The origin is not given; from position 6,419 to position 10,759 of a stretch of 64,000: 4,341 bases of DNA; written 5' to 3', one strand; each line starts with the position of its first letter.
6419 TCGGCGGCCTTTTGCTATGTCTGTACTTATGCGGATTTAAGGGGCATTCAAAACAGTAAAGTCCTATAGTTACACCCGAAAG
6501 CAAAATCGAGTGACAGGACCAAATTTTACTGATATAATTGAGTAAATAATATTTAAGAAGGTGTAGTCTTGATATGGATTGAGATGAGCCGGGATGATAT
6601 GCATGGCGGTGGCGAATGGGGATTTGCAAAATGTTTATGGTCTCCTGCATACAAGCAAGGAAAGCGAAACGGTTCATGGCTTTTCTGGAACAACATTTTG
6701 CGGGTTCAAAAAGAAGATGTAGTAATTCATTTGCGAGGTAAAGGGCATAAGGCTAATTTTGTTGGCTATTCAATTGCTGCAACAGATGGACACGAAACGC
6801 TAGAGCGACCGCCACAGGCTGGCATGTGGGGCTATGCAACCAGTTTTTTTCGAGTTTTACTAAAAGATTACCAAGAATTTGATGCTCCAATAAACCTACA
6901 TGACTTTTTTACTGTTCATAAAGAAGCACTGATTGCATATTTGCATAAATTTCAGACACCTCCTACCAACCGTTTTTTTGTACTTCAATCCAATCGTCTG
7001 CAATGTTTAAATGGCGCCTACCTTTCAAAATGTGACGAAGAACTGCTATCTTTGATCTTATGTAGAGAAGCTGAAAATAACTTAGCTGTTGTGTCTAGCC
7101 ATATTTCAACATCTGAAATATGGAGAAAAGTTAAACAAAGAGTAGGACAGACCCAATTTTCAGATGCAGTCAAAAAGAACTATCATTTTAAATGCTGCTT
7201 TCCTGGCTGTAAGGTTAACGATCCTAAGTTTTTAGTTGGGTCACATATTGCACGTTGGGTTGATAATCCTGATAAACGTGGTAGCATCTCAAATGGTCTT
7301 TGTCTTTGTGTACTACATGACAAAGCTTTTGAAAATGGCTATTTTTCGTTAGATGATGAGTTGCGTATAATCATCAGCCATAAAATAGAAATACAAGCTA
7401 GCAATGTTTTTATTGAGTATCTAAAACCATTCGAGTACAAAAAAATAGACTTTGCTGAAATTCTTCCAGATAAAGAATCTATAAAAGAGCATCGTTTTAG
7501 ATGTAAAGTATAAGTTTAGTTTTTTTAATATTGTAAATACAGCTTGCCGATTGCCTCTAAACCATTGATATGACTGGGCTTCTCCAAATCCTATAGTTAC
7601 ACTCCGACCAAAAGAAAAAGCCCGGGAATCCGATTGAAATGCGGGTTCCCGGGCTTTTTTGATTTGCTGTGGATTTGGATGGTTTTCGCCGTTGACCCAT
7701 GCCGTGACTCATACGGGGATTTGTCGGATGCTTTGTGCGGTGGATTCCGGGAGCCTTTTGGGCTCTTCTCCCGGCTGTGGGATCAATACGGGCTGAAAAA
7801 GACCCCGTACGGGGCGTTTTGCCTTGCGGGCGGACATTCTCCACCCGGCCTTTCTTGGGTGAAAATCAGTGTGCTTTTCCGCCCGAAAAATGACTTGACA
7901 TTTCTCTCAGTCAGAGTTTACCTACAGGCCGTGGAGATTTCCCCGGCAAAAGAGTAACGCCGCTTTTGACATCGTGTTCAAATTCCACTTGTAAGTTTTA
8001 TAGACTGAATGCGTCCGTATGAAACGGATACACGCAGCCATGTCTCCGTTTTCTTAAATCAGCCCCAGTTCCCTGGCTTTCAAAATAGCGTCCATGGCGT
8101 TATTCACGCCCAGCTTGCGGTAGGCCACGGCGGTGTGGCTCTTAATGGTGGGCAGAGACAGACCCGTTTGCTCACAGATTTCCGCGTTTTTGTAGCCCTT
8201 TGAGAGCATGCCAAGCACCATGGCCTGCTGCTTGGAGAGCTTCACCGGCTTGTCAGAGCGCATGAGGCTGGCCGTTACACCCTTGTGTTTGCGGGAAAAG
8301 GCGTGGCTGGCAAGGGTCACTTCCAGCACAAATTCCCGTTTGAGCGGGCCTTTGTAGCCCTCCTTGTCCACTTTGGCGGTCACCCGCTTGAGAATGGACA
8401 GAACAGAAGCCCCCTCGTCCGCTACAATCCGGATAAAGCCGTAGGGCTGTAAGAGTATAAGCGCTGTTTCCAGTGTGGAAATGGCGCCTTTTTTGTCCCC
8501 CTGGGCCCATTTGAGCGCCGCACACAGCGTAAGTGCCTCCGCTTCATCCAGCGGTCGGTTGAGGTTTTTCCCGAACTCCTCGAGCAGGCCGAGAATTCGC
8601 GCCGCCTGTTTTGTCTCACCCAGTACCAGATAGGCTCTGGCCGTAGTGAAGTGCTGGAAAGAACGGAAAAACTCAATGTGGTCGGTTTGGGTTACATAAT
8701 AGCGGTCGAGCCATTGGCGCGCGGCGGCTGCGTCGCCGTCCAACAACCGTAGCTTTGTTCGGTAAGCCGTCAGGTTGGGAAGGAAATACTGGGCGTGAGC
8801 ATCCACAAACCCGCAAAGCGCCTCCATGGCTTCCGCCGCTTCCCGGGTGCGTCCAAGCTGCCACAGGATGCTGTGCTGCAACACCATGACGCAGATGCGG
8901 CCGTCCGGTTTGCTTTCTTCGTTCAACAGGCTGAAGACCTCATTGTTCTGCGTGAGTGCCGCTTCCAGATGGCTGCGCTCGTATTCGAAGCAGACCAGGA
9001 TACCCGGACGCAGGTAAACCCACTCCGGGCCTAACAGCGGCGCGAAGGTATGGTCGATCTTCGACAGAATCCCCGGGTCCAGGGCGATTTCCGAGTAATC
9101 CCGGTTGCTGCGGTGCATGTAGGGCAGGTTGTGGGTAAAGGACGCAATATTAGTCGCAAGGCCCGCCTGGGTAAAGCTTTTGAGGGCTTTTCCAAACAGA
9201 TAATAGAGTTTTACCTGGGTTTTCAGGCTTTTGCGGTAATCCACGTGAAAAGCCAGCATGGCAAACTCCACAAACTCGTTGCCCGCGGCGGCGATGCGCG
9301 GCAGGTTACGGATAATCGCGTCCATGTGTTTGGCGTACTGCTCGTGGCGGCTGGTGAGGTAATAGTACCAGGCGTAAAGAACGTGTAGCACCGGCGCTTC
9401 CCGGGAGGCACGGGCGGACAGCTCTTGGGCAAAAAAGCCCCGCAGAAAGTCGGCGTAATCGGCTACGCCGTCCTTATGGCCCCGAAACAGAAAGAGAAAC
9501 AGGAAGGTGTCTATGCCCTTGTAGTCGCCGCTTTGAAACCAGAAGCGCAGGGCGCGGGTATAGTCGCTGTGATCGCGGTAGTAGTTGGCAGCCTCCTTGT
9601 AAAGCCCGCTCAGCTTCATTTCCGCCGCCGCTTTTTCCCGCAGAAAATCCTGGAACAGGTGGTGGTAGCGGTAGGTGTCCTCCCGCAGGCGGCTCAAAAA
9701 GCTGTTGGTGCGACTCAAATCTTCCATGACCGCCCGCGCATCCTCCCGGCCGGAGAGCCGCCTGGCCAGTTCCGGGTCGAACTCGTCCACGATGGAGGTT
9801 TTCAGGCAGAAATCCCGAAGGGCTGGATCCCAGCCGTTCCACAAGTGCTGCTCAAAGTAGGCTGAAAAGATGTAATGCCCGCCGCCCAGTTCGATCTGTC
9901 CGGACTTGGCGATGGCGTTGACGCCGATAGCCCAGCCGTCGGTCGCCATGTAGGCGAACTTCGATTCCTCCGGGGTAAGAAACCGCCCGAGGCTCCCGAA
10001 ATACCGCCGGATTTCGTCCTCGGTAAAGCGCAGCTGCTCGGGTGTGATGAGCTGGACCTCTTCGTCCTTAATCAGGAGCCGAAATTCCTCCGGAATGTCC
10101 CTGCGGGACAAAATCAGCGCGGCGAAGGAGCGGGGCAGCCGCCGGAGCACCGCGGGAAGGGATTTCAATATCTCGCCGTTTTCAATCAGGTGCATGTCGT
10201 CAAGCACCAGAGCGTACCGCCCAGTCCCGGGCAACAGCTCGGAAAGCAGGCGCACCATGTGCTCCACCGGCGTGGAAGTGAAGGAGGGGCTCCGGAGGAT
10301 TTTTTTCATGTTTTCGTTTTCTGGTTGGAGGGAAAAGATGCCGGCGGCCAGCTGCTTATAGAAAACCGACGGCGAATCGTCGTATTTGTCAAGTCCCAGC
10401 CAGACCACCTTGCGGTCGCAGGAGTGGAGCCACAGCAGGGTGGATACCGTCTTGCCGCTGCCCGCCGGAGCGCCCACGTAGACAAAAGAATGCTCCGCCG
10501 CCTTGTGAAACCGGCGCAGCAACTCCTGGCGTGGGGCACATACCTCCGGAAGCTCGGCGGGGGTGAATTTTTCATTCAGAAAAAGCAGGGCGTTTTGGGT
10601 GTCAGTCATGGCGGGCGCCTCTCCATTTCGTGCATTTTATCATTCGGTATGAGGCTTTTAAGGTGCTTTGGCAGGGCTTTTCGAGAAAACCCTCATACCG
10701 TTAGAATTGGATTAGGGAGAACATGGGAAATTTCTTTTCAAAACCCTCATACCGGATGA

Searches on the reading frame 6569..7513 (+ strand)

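Call 87: search_protein_families(library=pfam, proteins=[window:6569-7513:+], max_evalue=0.001)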
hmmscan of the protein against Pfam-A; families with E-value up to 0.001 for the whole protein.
window:6569-7513:+ (314 aa): 1 family
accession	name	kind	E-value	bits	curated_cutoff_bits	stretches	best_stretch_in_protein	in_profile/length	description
PF13391.12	HNH_2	-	1.6e-07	31.5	21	1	209-262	1-66/66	HNH endonuclease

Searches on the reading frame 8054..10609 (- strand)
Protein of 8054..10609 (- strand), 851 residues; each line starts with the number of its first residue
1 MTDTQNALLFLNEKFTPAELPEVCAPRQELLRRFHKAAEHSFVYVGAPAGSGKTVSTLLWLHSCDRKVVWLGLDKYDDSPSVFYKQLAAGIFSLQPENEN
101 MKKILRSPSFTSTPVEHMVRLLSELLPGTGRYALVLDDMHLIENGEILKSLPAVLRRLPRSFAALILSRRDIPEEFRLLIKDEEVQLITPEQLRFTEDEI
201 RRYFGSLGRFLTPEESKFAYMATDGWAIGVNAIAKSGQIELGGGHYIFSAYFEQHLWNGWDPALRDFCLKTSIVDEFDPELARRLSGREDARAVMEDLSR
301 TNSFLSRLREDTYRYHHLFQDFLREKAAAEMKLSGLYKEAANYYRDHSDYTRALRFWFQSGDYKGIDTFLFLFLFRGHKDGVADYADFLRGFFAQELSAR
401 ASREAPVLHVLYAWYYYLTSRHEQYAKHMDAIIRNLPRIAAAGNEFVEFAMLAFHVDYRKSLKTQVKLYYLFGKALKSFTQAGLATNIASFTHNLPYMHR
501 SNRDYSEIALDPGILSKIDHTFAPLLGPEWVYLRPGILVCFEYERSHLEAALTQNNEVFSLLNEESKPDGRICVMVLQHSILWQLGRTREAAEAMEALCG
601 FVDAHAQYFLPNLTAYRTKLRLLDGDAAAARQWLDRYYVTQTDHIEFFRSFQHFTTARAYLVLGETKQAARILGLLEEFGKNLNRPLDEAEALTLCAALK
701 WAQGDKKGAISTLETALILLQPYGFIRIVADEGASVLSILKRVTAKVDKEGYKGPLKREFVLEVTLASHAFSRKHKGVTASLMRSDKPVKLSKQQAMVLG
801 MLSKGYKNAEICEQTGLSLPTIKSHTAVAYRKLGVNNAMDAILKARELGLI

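Call 3: search_protein_families(library=pfam, proteins=[window:8054-10609:-], max_evalue=0.1)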
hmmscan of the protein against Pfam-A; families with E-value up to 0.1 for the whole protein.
window:8054-10609:- (851 aa): 7 families
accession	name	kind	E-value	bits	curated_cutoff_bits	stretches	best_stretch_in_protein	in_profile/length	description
PF17874.7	TPR_MalT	-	8.2e-23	81.6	45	1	542-744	132-334/336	MalT-like TPR region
PF00196.25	GerE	-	3.2e-11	43.1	23.5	1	790-844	2-56/57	Bacterial regulatory proteins, luxR family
PF13191.12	AAA_16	-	6e-06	27.3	32.6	1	28-157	10-158/167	AAA ATPase domain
PF13401.12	AAA_22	-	5.2e-05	24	27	1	40-151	5-104/130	AAA domain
PF08281.18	Sigma70_r4_2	-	0.00051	20.1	25.7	1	790-833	10-54/54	Sigma-70, region 4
PF07721.20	TPR_4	-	0.0021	18.9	27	0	656-673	7-24/26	Tetratricopeptide repeat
PF02796.21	HTH_7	-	0.0084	16.7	23.8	1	788-823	3-39/45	Helix-turn-helix domain of resolvase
